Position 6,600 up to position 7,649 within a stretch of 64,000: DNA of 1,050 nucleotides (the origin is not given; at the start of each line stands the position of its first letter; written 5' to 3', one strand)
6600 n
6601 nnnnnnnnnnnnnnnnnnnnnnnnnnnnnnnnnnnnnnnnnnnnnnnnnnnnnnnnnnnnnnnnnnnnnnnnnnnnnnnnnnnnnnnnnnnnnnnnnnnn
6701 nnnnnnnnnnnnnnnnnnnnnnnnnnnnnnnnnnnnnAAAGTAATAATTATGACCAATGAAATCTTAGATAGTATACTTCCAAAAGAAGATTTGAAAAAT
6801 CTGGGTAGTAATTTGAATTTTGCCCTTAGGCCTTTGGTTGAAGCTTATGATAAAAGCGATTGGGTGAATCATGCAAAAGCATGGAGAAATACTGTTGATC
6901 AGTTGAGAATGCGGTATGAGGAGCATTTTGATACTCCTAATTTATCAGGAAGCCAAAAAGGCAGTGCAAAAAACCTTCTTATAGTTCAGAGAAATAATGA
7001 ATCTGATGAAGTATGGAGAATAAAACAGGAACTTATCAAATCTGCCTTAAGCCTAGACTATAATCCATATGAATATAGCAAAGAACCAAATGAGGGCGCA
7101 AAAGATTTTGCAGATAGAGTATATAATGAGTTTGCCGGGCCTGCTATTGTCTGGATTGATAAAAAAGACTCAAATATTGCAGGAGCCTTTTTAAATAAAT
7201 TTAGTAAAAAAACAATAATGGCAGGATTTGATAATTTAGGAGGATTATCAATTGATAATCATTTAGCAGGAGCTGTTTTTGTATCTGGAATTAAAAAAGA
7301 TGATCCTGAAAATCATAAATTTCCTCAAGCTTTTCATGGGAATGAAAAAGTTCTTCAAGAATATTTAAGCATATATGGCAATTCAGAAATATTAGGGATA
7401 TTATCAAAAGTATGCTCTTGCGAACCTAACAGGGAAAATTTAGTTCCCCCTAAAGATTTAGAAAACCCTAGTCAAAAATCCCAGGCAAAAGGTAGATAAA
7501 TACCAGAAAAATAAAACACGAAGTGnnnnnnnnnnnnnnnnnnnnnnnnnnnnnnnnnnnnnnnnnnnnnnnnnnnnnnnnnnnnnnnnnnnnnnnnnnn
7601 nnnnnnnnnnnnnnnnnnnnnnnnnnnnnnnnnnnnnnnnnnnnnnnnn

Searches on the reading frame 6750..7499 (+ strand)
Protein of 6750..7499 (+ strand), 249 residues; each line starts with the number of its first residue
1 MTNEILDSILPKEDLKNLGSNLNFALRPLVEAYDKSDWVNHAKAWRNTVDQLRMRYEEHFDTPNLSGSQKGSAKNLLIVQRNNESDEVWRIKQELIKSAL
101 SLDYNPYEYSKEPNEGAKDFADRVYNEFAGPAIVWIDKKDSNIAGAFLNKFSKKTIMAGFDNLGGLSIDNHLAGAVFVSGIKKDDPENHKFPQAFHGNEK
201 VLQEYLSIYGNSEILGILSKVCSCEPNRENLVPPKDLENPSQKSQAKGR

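Call 4: search_protein_families(library=pfam, proteins=[window:6750-7499:+])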
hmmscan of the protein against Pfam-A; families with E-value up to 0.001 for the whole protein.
window:6750-7499:+ (249 aa): 0 families

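Call 78: search_protein_representatives(alignment_id=A4)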
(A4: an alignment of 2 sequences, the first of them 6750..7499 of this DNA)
Query: 2 sequences, 322 profile positions. Proteins with E-value up to 0.001 (for the whole library): 4; up to 1e-10: 3; up to 1e-30: 3. The best 4 are listed.
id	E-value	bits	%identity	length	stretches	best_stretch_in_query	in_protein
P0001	3.5e-170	581.5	-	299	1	11-322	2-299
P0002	1.4e-124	431.7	-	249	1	1-256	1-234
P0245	1.8e-61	224.3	-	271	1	11-262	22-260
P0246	2.9e-05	39.6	-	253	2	44-152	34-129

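Call 85: predict_structure(alignment_id=A4)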
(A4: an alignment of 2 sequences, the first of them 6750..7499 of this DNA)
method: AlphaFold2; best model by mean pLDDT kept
length: 249 residues; sequences in the alignment: 2
mean_pLDDT: 48.8   pTM: 0.50
mean pLDDT of the five models: 48.8, 48.4, 46.5, 43.7, 43.5
residues with pLDDT >= 90: 0; 70-90: 35; 50-70: 65; < 50: 149
segments of 3 or more residues with pLDDT < 50: 1-36, 57-73, 158-249
pLDDT, mean of each block of 10 residues (from residue 1): 35 37 41 50 62 53 43 60 58 63 66 83 76 74 65 49 28 26 34 34 41 43 33 30 35
secondary structure, 60 per line:
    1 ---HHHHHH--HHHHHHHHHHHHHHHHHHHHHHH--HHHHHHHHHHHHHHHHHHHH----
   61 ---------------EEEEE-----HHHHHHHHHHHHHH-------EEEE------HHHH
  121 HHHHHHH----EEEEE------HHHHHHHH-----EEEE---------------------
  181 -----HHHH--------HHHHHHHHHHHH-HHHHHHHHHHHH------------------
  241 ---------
elements in order: H4-9 H12-34 H37-56 E76-80 H86-99 E107-110 H117-127 E132-136 H143-150 E156-159 H186-189 H198-209 H211-222
